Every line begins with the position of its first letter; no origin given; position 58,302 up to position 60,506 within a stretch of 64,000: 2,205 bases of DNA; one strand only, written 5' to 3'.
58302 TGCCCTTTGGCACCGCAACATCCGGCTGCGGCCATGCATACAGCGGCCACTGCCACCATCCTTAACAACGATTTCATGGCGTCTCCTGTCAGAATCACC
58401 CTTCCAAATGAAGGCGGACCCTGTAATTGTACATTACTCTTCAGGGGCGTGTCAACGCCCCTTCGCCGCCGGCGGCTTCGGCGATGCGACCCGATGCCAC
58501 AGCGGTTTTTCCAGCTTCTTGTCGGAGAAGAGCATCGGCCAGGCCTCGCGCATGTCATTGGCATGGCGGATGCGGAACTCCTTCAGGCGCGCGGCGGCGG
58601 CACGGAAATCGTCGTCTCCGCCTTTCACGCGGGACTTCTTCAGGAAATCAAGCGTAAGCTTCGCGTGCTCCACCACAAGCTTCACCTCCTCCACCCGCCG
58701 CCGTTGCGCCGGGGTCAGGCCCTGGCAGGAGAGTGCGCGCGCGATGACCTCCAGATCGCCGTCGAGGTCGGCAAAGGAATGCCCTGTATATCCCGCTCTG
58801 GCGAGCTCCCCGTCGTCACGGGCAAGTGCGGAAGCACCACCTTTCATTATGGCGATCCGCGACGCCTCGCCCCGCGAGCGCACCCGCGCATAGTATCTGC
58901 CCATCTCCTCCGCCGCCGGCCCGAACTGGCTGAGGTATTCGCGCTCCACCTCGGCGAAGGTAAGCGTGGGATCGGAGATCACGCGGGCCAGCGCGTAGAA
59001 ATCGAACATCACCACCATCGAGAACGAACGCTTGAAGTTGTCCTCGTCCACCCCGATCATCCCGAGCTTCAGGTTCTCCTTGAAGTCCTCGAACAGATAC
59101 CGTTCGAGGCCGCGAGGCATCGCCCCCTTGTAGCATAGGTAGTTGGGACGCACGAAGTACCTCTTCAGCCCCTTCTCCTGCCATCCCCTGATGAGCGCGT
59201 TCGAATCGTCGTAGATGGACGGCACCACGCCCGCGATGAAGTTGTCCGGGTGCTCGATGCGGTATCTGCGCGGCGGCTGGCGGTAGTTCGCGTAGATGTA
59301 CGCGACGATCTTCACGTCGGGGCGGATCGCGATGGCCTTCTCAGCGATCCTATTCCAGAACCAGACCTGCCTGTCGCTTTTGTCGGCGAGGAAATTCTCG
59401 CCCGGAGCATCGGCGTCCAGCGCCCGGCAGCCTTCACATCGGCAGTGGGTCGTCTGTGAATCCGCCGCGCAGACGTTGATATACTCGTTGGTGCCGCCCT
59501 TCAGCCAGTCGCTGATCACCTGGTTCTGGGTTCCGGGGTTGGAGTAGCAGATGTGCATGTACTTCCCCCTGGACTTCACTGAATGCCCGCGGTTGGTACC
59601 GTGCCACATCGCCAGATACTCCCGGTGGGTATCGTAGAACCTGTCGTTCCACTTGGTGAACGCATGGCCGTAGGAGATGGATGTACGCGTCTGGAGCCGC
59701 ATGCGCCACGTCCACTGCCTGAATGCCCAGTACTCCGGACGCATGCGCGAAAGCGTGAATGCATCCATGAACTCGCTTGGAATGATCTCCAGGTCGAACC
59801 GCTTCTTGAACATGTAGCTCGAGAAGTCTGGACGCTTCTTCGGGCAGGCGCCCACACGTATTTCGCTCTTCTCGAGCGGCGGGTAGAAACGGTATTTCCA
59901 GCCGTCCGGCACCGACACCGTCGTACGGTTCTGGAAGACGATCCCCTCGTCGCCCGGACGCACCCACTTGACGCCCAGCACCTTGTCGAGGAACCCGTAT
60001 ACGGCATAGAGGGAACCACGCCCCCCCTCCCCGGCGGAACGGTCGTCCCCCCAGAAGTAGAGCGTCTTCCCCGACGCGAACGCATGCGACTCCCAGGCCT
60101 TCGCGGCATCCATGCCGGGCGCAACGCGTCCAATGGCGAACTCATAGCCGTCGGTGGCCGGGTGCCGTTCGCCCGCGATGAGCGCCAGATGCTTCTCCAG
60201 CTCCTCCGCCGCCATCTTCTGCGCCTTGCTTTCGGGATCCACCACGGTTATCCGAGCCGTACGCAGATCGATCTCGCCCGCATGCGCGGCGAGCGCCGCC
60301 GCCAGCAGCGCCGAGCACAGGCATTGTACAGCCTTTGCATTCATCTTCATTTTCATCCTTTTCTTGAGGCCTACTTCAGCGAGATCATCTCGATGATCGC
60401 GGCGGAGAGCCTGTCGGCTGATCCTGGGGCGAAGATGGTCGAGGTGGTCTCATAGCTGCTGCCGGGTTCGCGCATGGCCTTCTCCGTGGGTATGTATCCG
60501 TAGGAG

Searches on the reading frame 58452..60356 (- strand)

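Call 87: search_protein_families(library=pfam, proteins=[window:58452-60356:-], max_evalue=0.001)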
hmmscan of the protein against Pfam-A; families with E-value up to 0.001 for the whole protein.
window:58452-60356:- (634 aa): 1 family
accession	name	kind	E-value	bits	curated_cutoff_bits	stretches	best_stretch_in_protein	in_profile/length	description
PF16126.11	DUF4838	-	8.5e-14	51.9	26.6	1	215-488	43-323/325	Domain of unknown function (DUF4838)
